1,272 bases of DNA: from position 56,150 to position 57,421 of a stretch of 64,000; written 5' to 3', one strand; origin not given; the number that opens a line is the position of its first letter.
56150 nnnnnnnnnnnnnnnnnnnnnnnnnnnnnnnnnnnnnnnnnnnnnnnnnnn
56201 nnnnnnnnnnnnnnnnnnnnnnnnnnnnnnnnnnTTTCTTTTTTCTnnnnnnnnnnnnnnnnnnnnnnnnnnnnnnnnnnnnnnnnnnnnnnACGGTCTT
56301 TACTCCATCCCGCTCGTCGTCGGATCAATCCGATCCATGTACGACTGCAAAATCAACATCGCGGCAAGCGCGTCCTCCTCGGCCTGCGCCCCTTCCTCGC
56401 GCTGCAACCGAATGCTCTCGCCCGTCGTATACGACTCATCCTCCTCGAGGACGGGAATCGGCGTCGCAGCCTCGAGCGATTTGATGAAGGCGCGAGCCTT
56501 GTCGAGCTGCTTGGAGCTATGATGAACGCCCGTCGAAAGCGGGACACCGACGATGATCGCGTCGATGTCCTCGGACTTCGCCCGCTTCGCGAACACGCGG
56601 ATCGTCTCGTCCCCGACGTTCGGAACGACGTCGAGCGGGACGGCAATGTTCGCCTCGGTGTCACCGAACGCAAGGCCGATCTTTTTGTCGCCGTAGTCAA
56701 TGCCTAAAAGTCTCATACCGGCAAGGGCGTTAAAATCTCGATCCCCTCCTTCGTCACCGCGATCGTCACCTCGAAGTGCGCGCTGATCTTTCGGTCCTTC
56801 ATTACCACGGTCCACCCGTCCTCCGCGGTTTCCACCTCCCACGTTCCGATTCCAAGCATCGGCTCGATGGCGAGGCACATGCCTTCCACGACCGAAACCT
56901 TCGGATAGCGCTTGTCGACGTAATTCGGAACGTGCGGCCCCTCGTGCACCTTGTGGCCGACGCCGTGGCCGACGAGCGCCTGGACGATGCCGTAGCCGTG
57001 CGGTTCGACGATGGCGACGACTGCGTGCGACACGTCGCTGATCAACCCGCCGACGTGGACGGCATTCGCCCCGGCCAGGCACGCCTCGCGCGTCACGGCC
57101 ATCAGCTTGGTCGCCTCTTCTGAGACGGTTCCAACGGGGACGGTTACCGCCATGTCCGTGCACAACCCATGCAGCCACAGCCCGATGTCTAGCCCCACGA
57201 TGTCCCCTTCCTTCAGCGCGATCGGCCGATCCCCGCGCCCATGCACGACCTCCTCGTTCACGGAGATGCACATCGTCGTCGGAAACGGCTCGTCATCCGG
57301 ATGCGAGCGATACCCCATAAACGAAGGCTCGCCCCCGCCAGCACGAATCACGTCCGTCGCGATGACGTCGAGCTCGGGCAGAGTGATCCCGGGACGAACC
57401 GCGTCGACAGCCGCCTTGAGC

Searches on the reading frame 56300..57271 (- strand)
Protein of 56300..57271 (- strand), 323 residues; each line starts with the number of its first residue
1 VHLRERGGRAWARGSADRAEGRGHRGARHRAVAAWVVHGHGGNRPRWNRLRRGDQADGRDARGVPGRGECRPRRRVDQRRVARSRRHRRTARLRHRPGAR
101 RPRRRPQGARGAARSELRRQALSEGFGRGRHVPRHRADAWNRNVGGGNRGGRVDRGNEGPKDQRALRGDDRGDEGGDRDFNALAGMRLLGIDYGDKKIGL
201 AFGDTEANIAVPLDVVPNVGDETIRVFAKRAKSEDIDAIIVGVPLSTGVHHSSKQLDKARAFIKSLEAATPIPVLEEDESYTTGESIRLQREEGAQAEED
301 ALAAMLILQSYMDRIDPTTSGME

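Call 20: search_protein_families(library=pfam, proteins=[window:56300-57271:-], max_evalue=0.001)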
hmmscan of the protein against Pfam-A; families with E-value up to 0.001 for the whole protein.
window:56300-57271:- (323 aa): 1 family
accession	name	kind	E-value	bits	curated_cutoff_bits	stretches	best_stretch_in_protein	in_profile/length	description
PF03652.20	RuvX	-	1.6e-25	90.5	29.2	1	186-313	1-133/134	Holliday junction resolvase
